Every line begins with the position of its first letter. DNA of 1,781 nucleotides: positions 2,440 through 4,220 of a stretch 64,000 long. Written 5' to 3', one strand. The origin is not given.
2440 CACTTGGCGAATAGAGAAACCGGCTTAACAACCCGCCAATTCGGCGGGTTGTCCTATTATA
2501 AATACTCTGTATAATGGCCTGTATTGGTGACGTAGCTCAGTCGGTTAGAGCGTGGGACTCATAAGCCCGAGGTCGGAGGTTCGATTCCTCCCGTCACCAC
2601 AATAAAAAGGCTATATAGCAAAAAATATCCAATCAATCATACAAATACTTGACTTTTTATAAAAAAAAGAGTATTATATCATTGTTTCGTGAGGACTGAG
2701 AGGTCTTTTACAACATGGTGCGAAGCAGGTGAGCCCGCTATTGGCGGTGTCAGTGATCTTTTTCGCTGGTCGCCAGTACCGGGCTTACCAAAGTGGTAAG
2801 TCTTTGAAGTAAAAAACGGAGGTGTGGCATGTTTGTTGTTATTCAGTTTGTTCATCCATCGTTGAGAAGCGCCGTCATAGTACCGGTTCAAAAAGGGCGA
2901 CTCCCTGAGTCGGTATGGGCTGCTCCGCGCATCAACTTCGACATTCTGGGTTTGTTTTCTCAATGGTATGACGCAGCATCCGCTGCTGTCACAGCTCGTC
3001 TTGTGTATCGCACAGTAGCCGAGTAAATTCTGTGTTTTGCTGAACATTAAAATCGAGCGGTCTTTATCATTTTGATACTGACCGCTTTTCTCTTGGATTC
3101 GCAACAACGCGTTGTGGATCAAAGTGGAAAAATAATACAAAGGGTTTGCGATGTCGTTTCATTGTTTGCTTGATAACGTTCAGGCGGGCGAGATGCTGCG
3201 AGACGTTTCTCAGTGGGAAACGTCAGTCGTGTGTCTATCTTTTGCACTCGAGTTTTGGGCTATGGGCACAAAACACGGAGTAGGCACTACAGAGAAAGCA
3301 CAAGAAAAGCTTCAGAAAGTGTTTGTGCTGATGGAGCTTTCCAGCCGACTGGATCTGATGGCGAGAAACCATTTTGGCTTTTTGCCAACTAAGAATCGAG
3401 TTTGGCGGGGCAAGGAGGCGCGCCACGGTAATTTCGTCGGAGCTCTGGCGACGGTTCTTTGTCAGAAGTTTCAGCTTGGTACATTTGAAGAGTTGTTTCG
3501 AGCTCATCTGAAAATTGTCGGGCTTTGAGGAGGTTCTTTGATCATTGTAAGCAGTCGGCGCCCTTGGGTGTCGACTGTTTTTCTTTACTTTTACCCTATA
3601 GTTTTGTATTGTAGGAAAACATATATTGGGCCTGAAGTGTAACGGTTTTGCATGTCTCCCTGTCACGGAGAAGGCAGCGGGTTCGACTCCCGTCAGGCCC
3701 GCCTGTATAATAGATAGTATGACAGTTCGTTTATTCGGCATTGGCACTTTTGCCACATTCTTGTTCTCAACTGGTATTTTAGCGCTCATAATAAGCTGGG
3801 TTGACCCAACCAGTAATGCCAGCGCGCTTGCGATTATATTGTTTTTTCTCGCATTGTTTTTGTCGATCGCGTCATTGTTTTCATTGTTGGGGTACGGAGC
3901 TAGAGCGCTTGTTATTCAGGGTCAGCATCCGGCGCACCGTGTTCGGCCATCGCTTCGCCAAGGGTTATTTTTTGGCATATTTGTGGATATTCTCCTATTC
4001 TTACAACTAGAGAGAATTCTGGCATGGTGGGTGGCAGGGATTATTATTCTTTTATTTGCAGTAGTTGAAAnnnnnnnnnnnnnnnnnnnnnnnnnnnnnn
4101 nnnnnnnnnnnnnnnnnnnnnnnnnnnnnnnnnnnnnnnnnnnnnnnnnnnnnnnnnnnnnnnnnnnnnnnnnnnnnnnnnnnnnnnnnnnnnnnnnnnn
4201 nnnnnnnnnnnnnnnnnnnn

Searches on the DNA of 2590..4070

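Call 59: search_rna_families(source=window, start=2590, end=4070, threshold=evalue, max_evalue=1)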
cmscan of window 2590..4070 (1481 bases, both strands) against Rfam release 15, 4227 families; matches with E-value up to 1: 3.
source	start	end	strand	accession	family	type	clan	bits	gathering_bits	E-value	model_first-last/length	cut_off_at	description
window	3628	3701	+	RF00005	tRNA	Gene; tRNA;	CL00001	55.8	29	6e-11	1-71/71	no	tRNA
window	3634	3700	+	RF00233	Tymo_tRNA-like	Cis-reg;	-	21.9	40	0.066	1-84/84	no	Tymovirus/Pomovirus/Furovirus tRNA-like 3' UTR element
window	3506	3586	+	RF02230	sX11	Gene; sRNA;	-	18.7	70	0.96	1-138/138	no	Proteobacterial sRNA sX11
